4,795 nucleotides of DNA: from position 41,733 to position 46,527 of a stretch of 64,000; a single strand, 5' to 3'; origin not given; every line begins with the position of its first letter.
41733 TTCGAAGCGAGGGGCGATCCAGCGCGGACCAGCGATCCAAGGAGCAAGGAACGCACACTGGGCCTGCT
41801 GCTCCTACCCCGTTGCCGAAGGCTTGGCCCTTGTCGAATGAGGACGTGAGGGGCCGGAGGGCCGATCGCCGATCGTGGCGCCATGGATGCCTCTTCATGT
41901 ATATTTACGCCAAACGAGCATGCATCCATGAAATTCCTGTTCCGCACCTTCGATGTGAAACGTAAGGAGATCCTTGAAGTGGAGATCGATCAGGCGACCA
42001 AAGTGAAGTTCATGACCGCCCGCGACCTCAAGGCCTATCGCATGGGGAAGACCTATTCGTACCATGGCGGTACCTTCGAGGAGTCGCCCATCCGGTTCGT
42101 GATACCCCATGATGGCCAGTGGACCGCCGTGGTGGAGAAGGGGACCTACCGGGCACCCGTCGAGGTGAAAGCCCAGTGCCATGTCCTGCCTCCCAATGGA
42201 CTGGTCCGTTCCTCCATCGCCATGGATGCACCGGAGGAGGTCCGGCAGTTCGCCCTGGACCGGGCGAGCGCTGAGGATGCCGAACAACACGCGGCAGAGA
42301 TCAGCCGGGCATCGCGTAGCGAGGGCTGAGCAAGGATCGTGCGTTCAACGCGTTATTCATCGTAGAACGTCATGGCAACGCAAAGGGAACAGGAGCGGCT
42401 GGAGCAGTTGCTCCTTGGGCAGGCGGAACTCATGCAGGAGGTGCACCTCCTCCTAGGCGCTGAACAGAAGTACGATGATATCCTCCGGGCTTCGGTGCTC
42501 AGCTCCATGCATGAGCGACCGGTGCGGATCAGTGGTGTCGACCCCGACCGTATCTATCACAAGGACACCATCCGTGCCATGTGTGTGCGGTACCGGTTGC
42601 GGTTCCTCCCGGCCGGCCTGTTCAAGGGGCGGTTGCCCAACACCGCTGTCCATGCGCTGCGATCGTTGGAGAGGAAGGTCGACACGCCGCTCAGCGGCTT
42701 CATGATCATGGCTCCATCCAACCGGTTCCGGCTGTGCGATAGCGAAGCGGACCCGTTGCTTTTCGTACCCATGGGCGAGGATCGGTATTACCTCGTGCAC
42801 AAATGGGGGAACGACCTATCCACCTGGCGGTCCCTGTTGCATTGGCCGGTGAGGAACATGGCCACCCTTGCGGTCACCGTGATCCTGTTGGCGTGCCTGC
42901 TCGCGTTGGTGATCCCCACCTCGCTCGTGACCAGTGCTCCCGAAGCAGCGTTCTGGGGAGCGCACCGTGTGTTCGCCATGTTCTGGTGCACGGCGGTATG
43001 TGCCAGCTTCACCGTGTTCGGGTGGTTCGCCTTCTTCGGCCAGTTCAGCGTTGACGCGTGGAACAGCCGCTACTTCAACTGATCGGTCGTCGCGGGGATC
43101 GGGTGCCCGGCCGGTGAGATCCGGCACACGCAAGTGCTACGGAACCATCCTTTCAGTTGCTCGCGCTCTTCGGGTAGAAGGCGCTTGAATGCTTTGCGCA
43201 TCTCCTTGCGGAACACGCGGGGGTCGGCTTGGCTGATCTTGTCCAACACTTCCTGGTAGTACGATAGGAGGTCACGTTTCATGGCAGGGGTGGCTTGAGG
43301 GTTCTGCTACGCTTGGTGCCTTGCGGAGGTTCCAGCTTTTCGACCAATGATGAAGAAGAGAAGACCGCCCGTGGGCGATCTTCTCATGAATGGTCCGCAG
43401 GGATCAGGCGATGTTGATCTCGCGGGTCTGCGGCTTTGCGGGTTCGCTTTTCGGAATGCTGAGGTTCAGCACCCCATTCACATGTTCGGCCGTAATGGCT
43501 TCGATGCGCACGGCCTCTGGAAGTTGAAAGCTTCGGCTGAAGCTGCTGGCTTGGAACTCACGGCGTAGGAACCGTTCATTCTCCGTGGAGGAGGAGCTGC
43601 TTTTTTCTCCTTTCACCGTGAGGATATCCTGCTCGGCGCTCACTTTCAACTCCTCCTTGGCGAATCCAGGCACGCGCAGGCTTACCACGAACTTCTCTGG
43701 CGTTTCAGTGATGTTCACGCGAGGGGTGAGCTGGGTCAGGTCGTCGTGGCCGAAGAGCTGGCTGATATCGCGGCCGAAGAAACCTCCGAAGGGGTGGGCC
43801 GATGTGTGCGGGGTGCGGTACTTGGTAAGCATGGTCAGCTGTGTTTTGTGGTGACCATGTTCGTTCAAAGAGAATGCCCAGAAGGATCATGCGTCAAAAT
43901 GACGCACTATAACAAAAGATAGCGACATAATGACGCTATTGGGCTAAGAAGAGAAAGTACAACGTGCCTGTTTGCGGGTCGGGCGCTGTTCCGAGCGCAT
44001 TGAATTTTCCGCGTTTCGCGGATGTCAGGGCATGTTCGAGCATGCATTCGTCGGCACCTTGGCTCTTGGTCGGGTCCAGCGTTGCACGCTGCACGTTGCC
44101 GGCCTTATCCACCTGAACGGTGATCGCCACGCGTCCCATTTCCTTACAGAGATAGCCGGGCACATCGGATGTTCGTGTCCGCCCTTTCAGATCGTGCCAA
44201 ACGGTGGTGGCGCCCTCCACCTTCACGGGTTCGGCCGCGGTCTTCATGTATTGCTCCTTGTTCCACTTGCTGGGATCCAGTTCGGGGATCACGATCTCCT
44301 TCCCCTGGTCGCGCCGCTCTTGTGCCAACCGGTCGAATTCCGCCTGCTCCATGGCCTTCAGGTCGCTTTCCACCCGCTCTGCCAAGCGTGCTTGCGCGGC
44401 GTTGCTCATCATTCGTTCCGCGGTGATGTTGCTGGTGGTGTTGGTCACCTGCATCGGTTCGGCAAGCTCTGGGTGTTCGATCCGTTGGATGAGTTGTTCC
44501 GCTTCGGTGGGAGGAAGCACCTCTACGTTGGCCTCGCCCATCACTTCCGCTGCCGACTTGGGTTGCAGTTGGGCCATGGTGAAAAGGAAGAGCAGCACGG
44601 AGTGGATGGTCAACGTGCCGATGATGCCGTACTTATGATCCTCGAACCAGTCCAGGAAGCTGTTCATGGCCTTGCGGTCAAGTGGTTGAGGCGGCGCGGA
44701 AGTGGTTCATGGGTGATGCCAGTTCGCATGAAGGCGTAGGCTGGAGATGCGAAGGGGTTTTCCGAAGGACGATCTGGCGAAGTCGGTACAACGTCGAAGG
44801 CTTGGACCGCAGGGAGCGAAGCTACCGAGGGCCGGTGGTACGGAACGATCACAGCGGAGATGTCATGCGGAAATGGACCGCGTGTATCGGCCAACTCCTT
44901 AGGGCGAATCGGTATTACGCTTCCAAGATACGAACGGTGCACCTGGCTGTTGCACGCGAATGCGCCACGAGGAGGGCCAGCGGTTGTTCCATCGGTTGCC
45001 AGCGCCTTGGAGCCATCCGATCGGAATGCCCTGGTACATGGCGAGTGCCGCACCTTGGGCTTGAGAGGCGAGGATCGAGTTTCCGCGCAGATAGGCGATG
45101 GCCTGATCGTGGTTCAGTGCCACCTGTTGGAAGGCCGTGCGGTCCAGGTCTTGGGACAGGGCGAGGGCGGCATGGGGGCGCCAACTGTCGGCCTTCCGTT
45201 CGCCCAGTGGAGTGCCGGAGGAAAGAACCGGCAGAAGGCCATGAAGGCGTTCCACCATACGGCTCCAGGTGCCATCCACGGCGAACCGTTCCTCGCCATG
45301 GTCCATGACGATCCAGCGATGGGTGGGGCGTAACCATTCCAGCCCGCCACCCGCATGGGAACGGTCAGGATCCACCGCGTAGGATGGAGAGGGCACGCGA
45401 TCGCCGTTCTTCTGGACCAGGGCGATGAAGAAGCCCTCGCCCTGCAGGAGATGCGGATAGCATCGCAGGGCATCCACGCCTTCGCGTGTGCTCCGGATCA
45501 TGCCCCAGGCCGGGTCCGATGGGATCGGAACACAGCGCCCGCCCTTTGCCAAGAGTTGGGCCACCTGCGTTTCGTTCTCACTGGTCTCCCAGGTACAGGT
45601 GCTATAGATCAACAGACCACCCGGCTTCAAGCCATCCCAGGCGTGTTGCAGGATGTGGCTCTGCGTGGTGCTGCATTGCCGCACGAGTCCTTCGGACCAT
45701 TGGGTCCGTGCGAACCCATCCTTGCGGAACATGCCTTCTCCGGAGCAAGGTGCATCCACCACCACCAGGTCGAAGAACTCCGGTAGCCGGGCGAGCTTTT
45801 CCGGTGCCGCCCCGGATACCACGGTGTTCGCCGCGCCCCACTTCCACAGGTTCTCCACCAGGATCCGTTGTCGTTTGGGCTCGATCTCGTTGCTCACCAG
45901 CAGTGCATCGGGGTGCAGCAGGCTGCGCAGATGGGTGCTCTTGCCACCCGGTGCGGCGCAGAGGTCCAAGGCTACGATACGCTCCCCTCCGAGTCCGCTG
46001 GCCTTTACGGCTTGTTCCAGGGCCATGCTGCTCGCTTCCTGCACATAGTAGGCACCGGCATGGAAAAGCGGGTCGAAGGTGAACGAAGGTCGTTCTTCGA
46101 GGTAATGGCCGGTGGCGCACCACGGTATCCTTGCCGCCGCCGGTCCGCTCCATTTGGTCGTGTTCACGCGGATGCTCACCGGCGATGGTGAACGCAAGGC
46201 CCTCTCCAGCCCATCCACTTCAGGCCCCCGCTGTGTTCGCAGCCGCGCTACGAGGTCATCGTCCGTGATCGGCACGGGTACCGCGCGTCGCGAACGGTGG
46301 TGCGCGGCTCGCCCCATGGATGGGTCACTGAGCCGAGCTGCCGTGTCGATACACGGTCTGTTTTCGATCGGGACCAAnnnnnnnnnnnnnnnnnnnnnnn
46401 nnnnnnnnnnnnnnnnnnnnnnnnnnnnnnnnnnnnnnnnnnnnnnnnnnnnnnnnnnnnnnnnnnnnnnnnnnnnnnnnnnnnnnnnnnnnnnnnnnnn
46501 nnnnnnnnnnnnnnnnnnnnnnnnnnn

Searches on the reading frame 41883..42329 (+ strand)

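Call 41: search_protein_families(library=pfam, proteins=[window:41883-42329:+])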
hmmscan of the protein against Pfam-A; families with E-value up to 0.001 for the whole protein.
window:41883-42329:+ (148 aa): 1 family
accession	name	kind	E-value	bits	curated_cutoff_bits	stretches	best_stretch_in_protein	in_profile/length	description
PF08980.16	DUF1883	-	8.5e-16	58.1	26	1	24-97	10-83/89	Domain of unknown function (DUF1883)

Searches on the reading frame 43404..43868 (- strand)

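Call 41: search_protein_families(library=pfam, proteins=[window:43404-43868:-])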
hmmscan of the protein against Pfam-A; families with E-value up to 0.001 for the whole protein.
window:43404-43868:- (154 aa): 2 families
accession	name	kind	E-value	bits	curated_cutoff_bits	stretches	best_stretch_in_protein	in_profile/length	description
PF00011.27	HSP20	-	2.4e-25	89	20.8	1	53-153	2-101/102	Hsp20/alpha crystallin family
PF17886.7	ArsA_HSP20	-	0.00023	21.1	22.5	1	59-135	3-60/63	HSP20-like domain found in ArsA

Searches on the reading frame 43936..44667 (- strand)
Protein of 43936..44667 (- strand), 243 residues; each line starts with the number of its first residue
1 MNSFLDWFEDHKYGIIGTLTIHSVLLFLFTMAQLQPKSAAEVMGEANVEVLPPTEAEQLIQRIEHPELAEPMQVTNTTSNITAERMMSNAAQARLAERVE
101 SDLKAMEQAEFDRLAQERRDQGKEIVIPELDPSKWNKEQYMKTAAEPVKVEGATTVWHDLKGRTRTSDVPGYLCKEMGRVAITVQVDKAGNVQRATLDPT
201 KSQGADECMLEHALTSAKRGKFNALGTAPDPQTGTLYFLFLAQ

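Call 13: search_protein_families(library=pfam, proteins=[window:43936-44667:-], max_evalue=0.001)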
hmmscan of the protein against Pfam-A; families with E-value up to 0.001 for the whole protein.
window:43936-44667:- (243 aa): 0 families

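Call 76: find_encoding_contigs(protein=window:43936-44667:-, flank=2500, max_places=10)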
Protein window:43936-44667:- (243 aa): 22 contigs read that carry it; 10 places shown.
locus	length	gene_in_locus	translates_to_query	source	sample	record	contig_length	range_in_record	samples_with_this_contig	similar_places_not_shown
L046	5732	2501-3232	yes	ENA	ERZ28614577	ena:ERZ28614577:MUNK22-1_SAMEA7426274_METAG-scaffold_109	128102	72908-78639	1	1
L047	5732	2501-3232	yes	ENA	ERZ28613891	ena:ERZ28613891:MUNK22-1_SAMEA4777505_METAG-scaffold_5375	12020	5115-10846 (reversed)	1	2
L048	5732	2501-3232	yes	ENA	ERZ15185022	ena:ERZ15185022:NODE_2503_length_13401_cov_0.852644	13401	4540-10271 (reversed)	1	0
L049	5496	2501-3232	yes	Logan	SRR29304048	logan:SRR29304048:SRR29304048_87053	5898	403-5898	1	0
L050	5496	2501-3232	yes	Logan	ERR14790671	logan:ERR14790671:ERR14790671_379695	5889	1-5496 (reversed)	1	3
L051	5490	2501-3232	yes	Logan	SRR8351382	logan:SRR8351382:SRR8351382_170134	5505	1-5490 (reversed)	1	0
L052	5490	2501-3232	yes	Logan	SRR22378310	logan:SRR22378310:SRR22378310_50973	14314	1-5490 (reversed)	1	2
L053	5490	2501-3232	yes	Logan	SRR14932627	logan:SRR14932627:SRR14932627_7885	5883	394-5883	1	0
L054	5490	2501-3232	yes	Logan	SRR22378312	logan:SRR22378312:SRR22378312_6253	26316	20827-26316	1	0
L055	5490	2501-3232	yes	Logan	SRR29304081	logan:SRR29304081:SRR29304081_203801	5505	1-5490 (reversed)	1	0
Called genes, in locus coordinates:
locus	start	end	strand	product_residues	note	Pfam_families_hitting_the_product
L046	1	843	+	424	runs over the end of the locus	PF00709:Adenylsucc_synt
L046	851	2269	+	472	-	PF17125:Methyltr_RsmF_N, PF01189:Methyltr_RsmB-F, PF13636:Methyltranf_PUA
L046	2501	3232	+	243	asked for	-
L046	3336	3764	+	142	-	PF00011:HSP20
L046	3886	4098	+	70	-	-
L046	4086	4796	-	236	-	-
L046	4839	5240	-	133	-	PF08980:DUF1883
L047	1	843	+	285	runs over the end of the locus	PF00709:Adenylsucc_synt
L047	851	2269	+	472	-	PF17125:Methyltr_RsmF_N, PF01189:Methyltr_RsmB-F, PF13636:Methyltranf_PUA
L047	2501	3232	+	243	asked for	-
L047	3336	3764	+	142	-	PF00011:HSP20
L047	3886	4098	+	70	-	-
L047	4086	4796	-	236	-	-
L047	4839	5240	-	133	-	PF08980:DUF1883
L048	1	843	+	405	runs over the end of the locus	-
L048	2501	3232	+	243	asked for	-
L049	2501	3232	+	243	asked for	-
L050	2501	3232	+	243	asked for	-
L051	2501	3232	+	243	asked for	-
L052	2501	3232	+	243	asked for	-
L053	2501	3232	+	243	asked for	-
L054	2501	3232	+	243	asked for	-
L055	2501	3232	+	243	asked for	-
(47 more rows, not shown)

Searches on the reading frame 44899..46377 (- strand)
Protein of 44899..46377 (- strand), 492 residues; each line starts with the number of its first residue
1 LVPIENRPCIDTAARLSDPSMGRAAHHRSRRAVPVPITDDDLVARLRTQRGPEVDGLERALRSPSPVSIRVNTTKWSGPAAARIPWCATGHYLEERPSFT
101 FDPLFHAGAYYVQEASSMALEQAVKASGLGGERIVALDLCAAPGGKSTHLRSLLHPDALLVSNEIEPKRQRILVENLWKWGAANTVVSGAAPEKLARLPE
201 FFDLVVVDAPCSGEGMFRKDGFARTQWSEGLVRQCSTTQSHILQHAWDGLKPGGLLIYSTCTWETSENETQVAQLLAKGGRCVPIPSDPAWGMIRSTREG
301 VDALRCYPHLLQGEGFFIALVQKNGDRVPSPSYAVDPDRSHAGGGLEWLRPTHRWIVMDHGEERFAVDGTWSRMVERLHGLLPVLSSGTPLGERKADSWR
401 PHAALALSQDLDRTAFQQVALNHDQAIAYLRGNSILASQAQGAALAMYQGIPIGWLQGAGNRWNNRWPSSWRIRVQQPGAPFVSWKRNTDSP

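Call 13: search_protein_families(library=pfam, proteins=[window:44899-46377:-], max_evalue=0.001)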
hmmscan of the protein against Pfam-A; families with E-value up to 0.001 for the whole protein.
window:44899-46377:- (492 aa): 3 families
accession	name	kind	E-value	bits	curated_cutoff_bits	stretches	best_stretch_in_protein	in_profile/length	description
PF01189.24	Methyltr_RsmB-F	-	1.6e-38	132.8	27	1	136-321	12-198/199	16S rRNA methyltransferase RsmB/F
PF17125.10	Methyltr_RsmF_N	-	1.4e-17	64.4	34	1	41-115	4-86/86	N-terminal domain of 16S rRNA methyltransferase RsmF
PF13636.12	Methyltranf_PUA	-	4.3e-10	39.9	27.6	1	426-473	1-49/49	RNA-binding PUA-like domain of methyltransferase RsmF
